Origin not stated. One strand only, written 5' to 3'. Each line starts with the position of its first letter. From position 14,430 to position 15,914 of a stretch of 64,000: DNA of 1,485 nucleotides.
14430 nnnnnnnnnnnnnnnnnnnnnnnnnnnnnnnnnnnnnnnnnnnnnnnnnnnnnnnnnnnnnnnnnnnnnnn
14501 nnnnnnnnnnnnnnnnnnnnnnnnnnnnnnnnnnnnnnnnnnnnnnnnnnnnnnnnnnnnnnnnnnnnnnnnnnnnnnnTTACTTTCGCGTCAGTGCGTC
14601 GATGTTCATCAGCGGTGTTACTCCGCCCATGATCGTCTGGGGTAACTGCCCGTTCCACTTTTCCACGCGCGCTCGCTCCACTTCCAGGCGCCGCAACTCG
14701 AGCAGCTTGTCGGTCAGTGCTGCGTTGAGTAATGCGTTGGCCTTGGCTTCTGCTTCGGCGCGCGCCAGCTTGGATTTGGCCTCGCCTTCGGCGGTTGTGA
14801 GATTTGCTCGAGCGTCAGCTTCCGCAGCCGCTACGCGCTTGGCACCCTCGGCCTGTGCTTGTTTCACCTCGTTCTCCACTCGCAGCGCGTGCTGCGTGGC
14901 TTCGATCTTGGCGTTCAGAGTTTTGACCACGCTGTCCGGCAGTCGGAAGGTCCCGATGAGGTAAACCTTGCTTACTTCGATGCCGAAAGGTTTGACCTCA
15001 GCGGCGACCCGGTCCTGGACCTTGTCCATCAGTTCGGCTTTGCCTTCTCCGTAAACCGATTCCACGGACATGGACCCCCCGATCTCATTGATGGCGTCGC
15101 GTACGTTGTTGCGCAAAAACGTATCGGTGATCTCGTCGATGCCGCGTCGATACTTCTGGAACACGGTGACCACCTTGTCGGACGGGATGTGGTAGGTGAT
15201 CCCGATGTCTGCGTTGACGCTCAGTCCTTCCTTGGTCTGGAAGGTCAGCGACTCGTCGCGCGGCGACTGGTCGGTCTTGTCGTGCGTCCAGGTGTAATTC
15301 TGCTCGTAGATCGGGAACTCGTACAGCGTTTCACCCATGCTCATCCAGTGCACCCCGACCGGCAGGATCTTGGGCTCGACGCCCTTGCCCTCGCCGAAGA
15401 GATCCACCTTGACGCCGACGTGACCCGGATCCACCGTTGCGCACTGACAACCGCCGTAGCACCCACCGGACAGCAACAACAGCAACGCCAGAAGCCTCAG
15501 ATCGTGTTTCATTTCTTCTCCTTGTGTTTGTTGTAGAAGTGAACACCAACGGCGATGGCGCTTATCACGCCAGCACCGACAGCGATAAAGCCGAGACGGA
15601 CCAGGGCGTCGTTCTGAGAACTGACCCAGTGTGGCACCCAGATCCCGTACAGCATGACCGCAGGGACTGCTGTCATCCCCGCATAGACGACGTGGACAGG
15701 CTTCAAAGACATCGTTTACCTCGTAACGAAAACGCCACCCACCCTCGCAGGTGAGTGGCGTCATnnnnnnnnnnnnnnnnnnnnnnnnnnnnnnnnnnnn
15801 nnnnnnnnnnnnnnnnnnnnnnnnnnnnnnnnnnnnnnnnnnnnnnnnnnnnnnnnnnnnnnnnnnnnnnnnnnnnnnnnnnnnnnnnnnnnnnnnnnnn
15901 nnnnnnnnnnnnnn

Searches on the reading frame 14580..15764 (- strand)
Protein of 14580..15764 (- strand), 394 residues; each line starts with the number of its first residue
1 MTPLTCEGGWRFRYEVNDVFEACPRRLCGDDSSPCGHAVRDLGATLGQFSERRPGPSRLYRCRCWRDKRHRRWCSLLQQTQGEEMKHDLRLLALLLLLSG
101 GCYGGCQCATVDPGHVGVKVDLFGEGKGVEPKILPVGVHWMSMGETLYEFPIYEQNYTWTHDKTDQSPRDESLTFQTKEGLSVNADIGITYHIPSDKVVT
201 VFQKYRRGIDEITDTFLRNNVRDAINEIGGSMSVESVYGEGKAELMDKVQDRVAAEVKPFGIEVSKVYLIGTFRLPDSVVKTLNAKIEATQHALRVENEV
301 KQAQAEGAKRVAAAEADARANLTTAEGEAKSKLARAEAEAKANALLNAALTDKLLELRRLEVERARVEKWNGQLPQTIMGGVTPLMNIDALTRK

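Call 7: search_protein_families(library=pfam, proteins=[window:14580-15764:-], max_evalue=0.001)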
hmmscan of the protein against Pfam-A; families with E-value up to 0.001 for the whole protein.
window:14580-15764:- (394 aa): 1 family
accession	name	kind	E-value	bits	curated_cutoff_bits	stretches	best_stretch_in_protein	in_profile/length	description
PF01145.31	Band_7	-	1.1e-29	104.1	23.6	1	110-306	2-175/176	SPFH domain / Band 7 family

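Call 87: search_protein_families(library=padloc, proteins=[window:14580-15764:-], max_evalue=0.01)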
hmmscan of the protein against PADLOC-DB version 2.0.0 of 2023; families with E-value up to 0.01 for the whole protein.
window:14580-15764:- (394 aa): 0 families
